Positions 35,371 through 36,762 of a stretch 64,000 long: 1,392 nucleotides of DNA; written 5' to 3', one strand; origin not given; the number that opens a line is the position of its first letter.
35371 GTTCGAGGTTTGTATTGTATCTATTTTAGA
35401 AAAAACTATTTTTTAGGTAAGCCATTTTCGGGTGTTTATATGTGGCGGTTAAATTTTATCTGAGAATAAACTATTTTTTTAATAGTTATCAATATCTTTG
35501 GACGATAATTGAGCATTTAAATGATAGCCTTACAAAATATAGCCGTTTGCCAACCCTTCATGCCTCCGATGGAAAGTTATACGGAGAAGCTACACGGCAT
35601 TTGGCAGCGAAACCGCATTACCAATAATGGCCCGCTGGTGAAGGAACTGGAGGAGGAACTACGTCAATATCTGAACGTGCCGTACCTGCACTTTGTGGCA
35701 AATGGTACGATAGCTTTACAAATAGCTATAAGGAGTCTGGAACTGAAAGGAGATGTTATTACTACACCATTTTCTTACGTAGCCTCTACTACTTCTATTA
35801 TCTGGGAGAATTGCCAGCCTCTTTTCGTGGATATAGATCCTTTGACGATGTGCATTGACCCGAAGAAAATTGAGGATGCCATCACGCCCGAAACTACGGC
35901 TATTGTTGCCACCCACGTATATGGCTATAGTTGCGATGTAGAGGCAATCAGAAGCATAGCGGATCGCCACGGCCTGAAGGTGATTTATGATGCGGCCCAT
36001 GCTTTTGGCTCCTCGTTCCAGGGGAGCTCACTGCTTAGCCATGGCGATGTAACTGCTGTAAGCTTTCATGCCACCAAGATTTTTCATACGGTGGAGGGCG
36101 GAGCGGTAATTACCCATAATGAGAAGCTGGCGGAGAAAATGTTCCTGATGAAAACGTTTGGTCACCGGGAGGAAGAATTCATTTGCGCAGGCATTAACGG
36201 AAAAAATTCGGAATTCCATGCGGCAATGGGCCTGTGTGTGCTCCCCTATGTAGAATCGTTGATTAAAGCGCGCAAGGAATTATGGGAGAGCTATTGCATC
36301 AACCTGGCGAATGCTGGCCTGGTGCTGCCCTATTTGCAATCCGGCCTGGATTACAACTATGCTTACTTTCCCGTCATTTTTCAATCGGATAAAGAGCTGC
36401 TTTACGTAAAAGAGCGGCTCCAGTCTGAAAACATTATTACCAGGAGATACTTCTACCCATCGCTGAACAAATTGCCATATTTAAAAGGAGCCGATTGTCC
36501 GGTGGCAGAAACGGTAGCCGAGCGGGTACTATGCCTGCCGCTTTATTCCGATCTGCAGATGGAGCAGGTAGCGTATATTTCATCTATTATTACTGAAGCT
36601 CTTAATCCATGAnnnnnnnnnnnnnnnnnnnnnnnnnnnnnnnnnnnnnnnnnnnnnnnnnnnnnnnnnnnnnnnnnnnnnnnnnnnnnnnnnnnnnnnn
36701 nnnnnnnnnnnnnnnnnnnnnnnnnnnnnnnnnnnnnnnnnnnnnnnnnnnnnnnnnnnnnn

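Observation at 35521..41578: Glycan-modification cluster: DegT aminotransferase + WbqC + NeuD-like acetyltransferase + beta-propeller glycosidase-like + putative 2OG oxygenase + two GT2s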

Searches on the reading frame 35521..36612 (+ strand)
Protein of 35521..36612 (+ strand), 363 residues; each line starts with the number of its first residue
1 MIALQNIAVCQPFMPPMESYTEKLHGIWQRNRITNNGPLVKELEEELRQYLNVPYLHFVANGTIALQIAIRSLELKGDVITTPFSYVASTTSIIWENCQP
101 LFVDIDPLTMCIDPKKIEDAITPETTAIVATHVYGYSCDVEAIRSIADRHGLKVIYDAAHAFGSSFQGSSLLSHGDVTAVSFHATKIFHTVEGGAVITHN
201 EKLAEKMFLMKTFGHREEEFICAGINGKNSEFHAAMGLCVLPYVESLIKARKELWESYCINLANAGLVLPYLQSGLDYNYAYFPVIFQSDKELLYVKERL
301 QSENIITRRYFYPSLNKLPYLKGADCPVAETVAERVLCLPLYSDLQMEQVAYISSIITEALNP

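Call 4: search_protein_families(library=pfam, proteins=[window:35521-36612:+], max_evalue=0.01)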
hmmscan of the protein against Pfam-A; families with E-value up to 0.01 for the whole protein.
window:35521-36612:+ (363 aa): 4 families
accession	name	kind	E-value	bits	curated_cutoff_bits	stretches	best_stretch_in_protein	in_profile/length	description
PF01041.23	DegT_DnrJ_EryC1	-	2.7e-86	290.5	19.8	1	21-356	8-358/360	DegT/DnrJ/EryC1/StrS aminotransferase family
PF01212.27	Beta_elim_lyase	-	1.1e-06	28.6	27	1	38-215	32-228/288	Beta-eliminating lyase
PF00266.25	Aminotran_5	-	5e-06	26.2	21.5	1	39-215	44-229/371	Aminotransferase class-V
PF01053.26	Cys_Met_Meta_PP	-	8e-06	25.1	27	1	32-215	48-231/381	Cys/Met metabolism PLP-dependent enzyme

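Call 5: search_protein_families(library=ncbifam, proteins=[window:35521-36612:+], max_evalue=0.01)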
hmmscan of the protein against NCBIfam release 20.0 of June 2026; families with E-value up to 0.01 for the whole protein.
window:35521-36612:+ (363 aa): 17 families
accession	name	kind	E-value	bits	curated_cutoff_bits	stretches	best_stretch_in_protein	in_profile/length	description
TIGR04427.1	PLP_DesI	equivalog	2.6e-73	247.4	650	1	4-358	18-380/390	dTDP-4-dehydro-6-deoxyglucose aminotransferase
TIGR03588.1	PseC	equivalog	5.3e-56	190.2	423.5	1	34-360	26-379/380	UDP-4-amino-4,6-dideoxy-N-acetyl-beta-L-altrosamine transaminase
TIGR04181.1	NHT_00031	hypoth_equivalog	4.9e-48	163.8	420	1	29-340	21-357/359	LegC family aminotransferase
NF008687.0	PRK11706.1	equivalog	1.5e-47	162.1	375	1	21-360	14-373/375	dTDP-4-amino-4,6-dideoxygalactose transaminase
NF008658.2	PRK11658.1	equivalog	4.3e-38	130.9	631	1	33-359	29-375/379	UDP-4-amino-4-deoxy-L-arabinose aminotransferase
NF011936.0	PRK15407.1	equivalog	1.1e-36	126.5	423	2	36-211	63-248/440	lipopolysaccharide biosynthesis protein RfbH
TIGR02379.1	ECA_wecE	subfamily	1.1e-36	126.4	434.85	1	27-361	20-375/376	dTDP-4-amino-4,6-dideoxy-D-glucose transaminase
TIGR01977.1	am_tr_V_EF2568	hypoth_equivalog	1.6e-07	30.6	377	1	35-165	41-181/376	cysteine desulfurase family protein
NF000586.1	PRK00011.1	subfamily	6e-07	28.6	335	1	101-207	132-240/404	serine hydroxymethyltransferase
TIGR01325.1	O_suc_HS_sulf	equivalog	9e-06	24.5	510.05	1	34-215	52-232/380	O-succinylhomoserine sulfhydrylase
NF005871.0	PRK07811.1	equivalog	1.2e-05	24.1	513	1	31-211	56-235/389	cystathionine gamma-synthase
NF004621.0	PRK05957.1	equivalog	2.1e-05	23.5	498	1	58-176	94-217/389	pyridoxal phosphate-dependent aminotransferase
NF040779.1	Sec_lyase_SclA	exception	0.00017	20.6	525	1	55-164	63-179/378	selenocysteine lyase SclA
NF006096.0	PRK08248.1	equivalog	0.00054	18.7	726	1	59-169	85-195/431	homocysteine synthase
TIGR03301.1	PhnW-AepZ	equivalog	0.0018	17.7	360.8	1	58-203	55-204/355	2-aminoethylphosphonate aminotransferase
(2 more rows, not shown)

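Call 29: search_solved_structures(query=window:35521-36612:+, max_evalue=1e-20)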
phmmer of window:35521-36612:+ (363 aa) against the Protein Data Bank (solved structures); distinct sequences matched with E-value up to 1e-20: 47.
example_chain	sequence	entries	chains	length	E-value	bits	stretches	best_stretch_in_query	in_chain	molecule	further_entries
2po3_A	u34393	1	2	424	1.7e-49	171.9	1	22-350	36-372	4-dehydrase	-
3nyu_A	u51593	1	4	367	3.8e-43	151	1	37-358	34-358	Aminotransferase WbpE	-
3nu7_A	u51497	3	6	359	5e-43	150.6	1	37-357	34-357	Aminotransferase WbpE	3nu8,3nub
3nys_A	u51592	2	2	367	1.4e-42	149.1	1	37-358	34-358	Aminotransferase WbpE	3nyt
3frk_A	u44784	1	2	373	3.5e-42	147.8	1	23-355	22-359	QdtB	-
8e75_A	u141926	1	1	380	2.4e-41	145.1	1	37-351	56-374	DegT/DnrJ/EryC1/StrS aminotransferase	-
8e77_A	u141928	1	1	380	2.4e-41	145.1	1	37-351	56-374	DegT/DnrJ/EryC1/StrS aminotransferase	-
7b0m_AAA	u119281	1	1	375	6.8e-41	143.6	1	30-356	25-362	Sugar aminotransferase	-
7b0d_A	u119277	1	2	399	7.5e-39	136.9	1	39-360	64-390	Glutamine--scyllo-inositol transaminase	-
3bn1_A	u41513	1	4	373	7.6e-38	133.6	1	33-347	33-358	Perosamine synthetase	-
3dr7_A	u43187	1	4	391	8.5e-38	133.4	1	33-347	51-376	Putative perosamine synthetase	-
3dr4_A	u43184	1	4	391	5.8e-37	130.7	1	33-347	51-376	Putative perosamine synthetase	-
4lc3_A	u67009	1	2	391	5.6e-36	127.4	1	11-261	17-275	Putative UDP-4-amino-4-deoxy-l-arabinose--oxoglutarate aminotransferase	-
4k2b_A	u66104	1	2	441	9.1e-36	126.7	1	34-349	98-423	NTD biosynthesis operon protein NtdA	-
4k2i_A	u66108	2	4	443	9.2e-36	126.7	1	34-349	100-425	NTD biosynthesis operon protein NtdA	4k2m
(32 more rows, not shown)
